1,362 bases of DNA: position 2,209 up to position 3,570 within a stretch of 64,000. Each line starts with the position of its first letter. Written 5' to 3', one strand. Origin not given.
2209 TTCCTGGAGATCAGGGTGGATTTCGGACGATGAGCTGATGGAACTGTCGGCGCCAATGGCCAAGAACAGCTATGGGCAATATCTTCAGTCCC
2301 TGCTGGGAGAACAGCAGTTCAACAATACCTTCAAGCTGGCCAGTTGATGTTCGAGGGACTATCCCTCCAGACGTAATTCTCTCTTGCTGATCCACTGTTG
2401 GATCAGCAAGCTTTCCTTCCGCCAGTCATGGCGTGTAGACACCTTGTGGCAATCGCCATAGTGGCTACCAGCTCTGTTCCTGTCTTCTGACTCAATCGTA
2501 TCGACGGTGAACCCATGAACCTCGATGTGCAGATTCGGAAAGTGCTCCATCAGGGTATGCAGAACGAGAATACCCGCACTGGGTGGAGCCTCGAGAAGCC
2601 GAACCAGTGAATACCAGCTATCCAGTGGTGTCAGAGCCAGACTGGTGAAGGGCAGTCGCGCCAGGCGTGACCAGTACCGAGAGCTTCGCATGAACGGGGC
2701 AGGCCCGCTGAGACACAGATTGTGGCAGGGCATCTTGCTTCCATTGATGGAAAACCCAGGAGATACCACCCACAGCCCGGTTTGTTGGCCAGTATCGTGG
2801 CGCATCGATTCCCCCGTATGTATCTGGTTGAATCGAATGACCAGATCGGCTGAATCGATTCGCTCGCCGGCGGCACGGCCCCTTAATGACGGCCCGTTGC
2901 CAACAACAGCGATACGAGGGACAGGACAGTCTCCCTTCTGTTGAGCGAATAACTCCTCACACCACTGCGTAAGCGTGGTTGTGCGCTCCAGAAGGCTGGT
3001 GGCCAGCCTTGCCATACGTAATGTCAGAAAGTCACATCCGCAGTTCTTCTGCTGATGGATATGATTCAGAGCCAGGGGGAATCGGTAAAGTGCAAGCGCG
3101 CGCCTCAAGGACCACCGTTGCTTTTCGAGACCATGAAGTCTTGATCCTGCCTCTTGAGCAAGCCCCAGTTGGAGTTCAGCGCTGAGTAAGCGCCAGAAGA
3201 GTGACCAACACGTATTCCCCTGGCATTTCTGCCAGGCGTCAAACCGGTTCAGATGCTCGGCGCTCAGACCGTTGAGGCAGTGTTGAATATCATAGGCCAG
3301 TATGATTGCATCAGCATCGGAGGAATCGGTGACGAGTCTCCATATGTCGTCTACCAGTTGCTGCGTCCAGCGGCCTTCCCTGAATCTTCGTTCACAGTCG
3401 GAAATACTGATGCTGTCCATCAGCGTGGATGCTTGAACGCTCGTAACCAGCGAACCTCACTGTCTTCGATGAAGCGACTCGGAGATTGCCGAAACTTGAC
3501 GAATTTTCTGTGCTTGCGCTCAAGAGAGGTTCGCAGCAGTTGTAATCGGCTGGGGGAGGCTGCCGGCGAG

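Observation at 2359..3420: Bacterial protein carrying all four GT29 sialyl motifs, with no sialic acid pathway nearby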

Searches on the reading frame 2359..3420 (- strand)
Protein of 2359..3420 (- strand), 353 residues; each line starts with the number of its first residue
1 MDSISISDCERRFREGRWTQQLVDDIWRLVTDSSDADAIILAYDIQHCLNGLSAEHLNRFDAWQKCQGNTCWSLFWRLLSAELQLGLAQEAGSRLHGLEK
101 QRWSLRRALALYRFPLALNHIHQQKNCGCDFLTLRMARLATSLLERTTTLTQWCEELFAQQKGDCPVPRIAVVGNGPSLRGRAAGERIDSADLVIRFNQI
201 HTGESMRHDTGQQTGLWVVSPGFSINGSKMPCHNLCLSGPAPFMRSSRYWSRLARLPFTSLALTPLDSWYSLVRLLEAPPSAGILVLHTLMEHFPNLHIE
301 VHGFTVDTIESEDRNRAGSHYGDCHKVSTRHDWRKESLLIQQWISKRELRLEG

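Call 3: search_protein_families(library=pfam, proteins=[window:2359-3420:-], max_evalue=1)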
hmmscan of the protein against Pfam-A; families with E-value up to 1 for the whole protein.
window:2359-3420:- (353 aa): 1 family
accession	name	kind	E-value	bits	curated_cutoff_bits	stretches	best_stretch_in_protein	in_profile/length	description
PF00777.23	Glyco_transf_29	-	8.3e-13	48.8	23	1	160-223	47-110/272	Glycosyltransferase family 29 (sialyltransferase)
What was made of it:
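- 2359..3420 (-): GT29-like glycosyltransferase gene (353 aa): N-terminal helical domain plus C-terminal GT-A-variant catalytic domain. PF00777 at 48.8 bits (call 3).
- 2827..2928 (-): Sialylmotif L (aa 165-198; core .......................). Pfam alignment covers aa 160-223 (call 3).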

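Call 4: search_protein_families(library=ncbifam, proteins=[window:2359-3420:-], max_evalue=1)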
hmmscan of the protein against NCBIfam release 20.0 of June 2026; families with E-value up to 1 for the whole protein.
window:2359-3420:- (353 aa): 0 families

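Call 6: find_homologous_proteins(query=window:2359-3420:-, max_evalue=0.001)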
Query window:2359-3420:- (353 aa): 17 proteins with E <= 0.001 among 5681 candidates.
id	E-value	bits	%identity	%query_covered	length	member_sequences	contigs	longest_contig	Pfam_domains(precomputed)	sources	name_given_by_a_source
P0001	1.7e-243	825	100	100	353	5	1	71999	PF00777.24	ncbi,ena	-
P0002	2.1e-196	670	83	100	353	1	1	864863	PF00777.24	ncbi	-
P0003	1.9e-173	595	73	99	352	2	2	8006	PF00777.24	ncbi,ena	-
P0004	1.3e-163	562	71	99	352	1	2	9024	PF00777.24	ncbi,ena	-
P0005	7.5e-161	553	69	99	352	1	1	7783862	PF00777.24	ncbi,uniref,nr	ncbi:glycosyltransferase family 29 protein [Granulosicoccus antarcticus]|uniref:Uncharacterized prot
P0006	7.0e-155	534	68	99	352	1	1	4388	PF00777.24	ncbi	-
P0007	8.2e-155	533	66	99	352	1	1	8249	PF00777.24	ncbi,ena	-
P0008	2.2e-86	308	42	98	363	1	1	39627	PF00777.24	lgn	-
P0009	7.5e-57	211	38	95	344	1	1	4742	PF00777.24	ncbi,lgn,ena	-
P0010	2.0e-54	203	37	98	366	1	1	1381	PF00777.24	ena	-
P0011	3.7e-48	183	34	94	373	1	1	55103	PF00777.24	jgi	-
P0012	6.1e-45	172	36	93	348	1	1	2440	PF00777.24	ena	-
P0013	2.4e-40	157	32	96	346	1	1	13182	PF00777.24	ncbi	ncbi:MAG: glycosyltransferase family 29 protein [Granulosicoccus sp.]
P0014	2.6e-39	153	31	97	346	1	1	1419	PF00777.24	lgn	-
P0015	5.9e-25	106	36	53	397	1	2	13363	PF00777.24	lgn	-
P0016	5.6e-19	86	34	50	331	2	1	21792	PF00777.24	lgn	-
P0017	9.8e-4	36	28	50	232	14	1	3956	PF00777.24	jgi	jgi:hypothetical protein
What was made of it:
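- On CAZy GT29 / Pfam PF00777: All 17 homologues carry a precomputed PF00777 assignment (call 6).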

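Call 8: search_solved_structures(query=window:2359-3420:-, max_evalue=10, show_alignments=3)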
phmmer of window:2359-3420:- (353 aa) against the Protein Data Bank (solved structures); distinct sequences matched with E-value up to 10: 8.
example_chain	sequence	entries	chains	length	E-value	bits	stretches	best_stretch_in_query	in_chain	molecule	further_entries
5bo6_A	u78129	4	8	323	0.006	18.9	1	170-222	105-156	Sia-alpha-2,3-Gal-beta-1,4-GlcNAc-R:alpha 2,8-sialyltransferase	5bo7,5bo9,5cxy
5bo8_A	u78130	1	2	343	0.007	18.7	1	170-222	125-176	Sia-alpha-2,3-Gal-beta-1,4-GlcNAc-R:alpha 2,8-sialyltransferase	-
6apj_A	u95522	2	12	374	0.017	17.4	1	156-227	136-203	Alpha-N-acetylgalactosaminide alpha-2,6-sialyltransferase 2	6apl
4mps_A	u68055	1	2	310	0.038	16.2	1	165-219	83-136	Beta-galactoside alpha-2,6-sialyltransferase 1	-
2wml_A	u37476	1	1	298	0.07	15.4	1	168-219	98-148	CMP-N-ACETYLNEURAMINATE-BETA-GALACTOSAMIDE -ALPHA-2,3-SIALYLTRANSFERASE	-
2wnb_A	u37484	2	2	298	0.071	15.4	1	168-219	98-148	CMP-N-acetylneuraminate-beta-galactosamide-alpha-2,3-sialyltransferase 1 | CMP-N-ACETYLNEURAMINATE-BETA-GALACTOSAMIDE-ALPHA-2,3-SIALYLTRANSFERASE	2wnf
6qvs_A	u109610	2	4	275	0.14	14.4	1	166-218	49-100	Beta-galactoside alpha-2,6-sialyltransferase 1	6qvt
4js1_A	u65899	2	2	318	0.17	14.1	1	166-218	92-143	Beta-galactoside alpha-2,6-sialyltransferase 1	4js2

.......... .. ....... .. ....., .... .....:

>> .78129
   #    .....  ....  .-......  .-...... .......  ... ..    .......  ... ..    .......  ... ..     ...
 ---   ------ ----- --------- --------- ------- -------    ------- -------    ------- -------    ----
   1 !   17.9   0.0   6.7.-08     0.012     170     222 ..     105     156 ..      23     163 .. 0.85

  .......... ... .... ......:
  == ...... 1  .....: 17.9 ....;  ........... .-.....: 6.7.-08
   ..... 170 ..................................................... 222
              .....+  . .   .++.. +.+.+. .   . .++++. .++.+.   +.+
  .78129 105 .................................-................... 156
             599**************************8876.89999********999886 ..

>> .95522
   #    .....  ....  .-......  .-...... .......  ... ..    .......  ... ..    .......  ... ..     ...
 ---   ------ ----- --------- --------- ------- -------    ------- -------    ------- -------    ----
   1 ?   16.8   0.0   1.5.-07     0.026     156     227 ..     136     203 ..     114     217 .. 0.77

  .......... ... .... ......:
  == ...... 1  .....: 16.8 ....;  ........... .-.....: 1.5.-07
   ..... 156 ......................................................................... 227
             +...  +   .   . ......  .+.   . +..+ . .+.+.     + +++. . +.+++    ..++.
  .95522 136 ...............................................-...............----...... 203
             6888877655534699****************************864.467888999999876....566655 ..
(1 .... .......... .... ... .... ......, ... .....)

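Call 14: predict_structure(alignment_id=A1)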
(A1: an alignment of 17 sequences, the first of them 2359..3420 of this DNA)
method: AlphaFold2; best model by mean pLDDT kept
length: 353 residues; sequences in the alignment: 17
mean_pLDDT: 86.7   pTM: 0.87
mean pLDDT of the five models: 86.7, 85.8, 85.3, 83.9, 83.7
residues with pLDDT >= 90: 216; 70-90: 95; 50-70: 29; < 50: 13
segments of 3 or more residues with pLDDT < 50: 308-318
pLDDT, mean of each block of 10 residues (from residue 1): 85 95 96 91 97 96 91 96 95 86 88 95 79 93 96 90 73 82 88 83 74 90 75 91 89 92 96 96 94 92 67 47 67 89 89 62
secondary structure, 60 per line:
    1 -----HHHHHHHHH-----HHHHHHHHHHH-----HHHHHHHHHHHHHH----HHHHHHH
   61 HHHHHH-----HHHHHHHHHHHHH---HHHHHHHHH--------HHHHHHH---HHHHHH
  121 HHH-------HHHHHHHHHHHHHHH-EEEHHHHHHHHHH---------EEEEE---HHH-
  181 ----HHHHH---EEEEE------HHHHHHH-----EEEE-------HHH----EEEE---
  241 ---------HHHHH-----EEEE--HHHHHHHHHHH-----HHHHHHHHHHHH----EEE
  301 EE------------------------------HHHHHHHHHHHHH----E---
elements in order: H6-14 H20-30 H36-49 H54-66 H72-84 H88-96 H105-111 H115-123 H131-145 E147-149 H150-159 E169-173 H185-189 E193-197 H204-210 E216-219 E234-237 H250-254 E260-263 H266-276 H282-293 E298-302 H333-345
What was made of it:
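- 2359..3420 (-): AF2 model pLDDT 86.7, pTM 0.87 (call 14).
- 2941..3420 (-): N-terminal ~160 aa all-alpha domain (helical-repeat/TPR-like); no TM segment. DSSP shows helices 6-159 (call 14).
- On CAZy GT29 / Pfam PF00777: AF2 pLDDT 86.7, pTM 0.87 (call 14).
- The loop at residues 308-318 is disordered in the model (call 14).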

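Call 16: search_protein_representatives(alignment_id=A1)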
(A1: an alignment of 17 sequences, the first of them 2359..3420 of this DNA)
Query: 17 sequences, 354 profile positions. Proteins with E-value up to 0.001 (for the whole library): 6139; up to 1e-10: 1429; up to 1e-30: 164. The best 150 are listed.
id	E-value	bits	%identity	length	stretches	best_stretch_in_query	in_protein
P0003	5.4e-165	565.0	-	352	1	2-352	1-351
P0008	5.1e-138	476.3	-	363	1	4-352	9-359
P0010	1.9e-131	454.7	-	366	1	2-349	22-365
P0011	3.3e-123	427.6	-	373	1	6-351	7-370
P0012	1.7e-112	392.4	-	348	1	7-344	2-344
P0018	3.4e-105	368.3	-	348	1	5-343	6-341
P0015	2.1e-104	365.7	-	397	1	4-350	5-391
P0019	1.5e-99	349.8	-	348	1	6-345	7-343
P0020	6.3e-93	328.0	-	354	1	7-346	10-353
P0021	7.7e-88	311.3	-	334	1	8-346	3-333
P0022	3.5e-87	309.1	-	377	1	7-349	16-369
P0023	2.3e-81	289.9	-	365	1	13-346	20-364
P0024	4.9e-80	285.6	-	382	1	8-348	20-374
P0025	7.4e-79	281.7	-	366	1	8-343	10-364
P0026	2.7e-77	276.6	-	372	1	9-342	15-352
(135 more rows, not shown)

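Call 17: fold_search(model_id=the predicted structure, library=pdb)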
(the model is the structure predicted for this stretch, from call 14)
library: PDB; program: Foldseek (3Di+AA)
matches with E <= 10: 892; with E <= 0.001: 30
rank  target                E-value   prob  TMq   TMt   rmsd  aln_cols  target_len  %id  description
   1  2wnf_A                1.1e-07  1.00  0.41  0.52   9.0       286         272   17  Crystal Structure of a Mammalian Sialyltransferase in complex with Gal-beta-1-3GalNAc-ortho-nitrophenol (released 2009-10-13)
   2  6apl_A                1.2e-07  1.00  0.43  0.50   5.3       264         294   20  Crystal Structure of human ST6GALNAC2 in complex with CMP (released 2017-12-20)
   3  6apl_E                1.7e-07  1.00  0.39  0.47   7.4       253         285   19  Crystal Structure of human ST6GALNAC2 in complex with CMP (released 2017-12-20)
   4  2wnb_A                2.0e-07  1.00  0.39  0.49   9.9       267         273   19  Crystal Structure of a Mammalian Sialyltransferase in complex with disaccharide and CMP (released 2009-10-13)
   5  6apl_D                5.0e-07  1.00  0.42  0.48  13.9       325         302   20  Crystal Structure of human ST6GALNAC2 in complex with CMP (released 2017-12-20)
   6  6apl_F                6.2e-07  1.00  0.41  0.49   6.7       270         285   19  Crystal Structure of human ST6GALNAC2 in complex with CMP (released 2017-12-20)
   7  6apj_C                7.2e-07  1.00  0.40  0.48   5.2       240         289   21  Crystal Structure of human ST6GALNAC2 (released 2017-12-20)
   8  2wml                  1.1e-06  1.00  0.41  0.51   9.8       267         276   19  Crystal Structure of a Mammalian Sialyltransferase (released 2009-10-13)
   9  6apj_D                1.2e-06  1.00  0.42  0.50   6.3       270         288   20  Crystal Structure of human ST6GALNAC2 (released 2017-12-20)
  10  6apl_C                1.2e-06  1.00  0.43  0.49   4.4       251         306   22  Crystal Structure of human ST6GALNAC2 in complex with CMP (released 2017-12-20)
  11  6apj_F                1.6e-06  1.00  0.40  0.47   5.1       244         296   21  Crystal Structure of human ST6GALNAC2 (released 2017-12-20)
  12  5bo7_B                1.7e-06  1.00  0.37  0.46   6.1       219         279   18  Structure of human sialyltransferase ST8SiaIII in complex with CTP (released 2015-07-15)
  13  6apj_B                2.1e-06  1.00  0.38  0.47   5.1       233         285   22  Crystal Structure of human ST6GALNAC2 (released 2017-12-20)
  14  6apj_A                3.4e-06  1.00  0.39  0.46   5.6       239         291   20  Crystal Structure of human ST6GALNAC2 (released 2017-12-20)
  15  6apl_B                4.0e-06  1.00  0.44  0.51   5.0       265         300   20  Crystal Structure of human ST6GALNAC2 in complex with CMP (released 2017-12-20)
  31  9c08_A                1.1e-02  0.97  0.27  0.39   6.9       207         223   15  Structure of Sialyl transferase from Pasturella Multocida (released 2025-06-11)
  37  6g70_A                2.5e-01  0.91  0.27  0.19  11.3       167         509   17  Structure of murine Prpf39 (released 2019-04-03)
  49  5wrv_B                3.8e-01  0.75  0.24  0.47   8.4       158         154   16  Complex structure of human SRP72/SRP68 (released 2017-06-21)
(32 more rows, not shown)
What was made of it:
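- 2359..3420 (-): Foldseek top 30 PDB hits are all mammalian GT29 (call 17).
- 2941..3420 (-): Weak Foldseek hits to HAT/TPR proteins 6g70 and 5wrv (call 17).
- On CAZy GT29 / Pfam PF00777: Foldseek ranks 1-30 are all GT29 structures, with target TM-scores of about 0.37-0.52 (call 17).
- All biochemically characterised GT29 enzymes use CMP-sialic acids (established knowledge; PDB hits in call 17). The fold model is confident and specific (calls 14, 17).
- Tried and rejected: Considered because of the GNGPS loop, and rejected (calls 3, 17).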

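Call 18: find_encoding_contigs(protein=P0001, flank=10000, max_places=3)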
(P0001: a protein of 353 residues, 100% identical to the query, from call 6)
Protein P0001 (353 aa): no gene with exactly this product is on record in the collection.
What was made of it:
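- Tried and rejected: Looking up its contig found no record (call 18).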

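Call 19: find_encoding_contigs(protein=P0005, flank=10000, max_places=3)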
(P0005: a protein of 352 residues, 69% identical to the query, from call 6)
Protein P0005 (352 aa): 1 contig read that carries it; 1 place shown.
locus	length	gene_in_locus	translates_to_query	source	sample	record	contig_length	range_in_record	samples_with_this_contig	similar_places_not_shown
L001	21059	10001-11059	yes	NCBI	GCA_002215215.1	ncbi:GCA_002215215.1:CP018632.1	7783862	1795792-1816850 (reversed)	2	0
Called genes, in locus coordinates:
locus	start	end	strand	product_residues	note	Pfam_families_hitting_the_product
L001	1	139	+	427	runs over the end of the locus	PF00437:T2SSE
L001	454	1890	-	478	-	PF05159:Capsule_synth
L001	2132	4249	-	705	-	PF05159:Capsule_synth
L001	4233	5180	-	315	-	PF02485:Branch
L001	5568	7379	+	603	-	PF00535:Glycos_transf_2, PF13641:Glyco_tranf_2_3 (weak)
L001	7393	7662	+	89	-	-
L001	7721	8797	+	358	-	PF13524:Glyco_trans_1_2 (weak)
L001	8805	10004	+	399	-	-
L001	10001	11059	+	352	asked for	PF00777:Glyco_transf_29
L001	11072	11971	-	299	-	PF00483:NTP_transferase, PF12804:NTP_transf_3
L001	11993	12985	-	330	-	PF01073:3Beta_HSD, PF01370:Epimerase, PF02719:Polysacc_synt_2 (faint), PF07993:NAD_binding_4 (faint), PF16363:GDP_Man_Dehyd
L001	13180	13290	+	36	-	-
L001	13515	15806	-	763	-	PF14236:DruA, PF01609:DDE_Tnp_1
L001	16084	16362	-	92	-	-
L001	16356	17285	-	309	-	-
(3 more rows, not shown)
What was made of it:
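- The same gene order occurs in G. antarcticus (call 19).
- Tried and rejected: I used the G. antarcticus orthologue instead (call 19).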
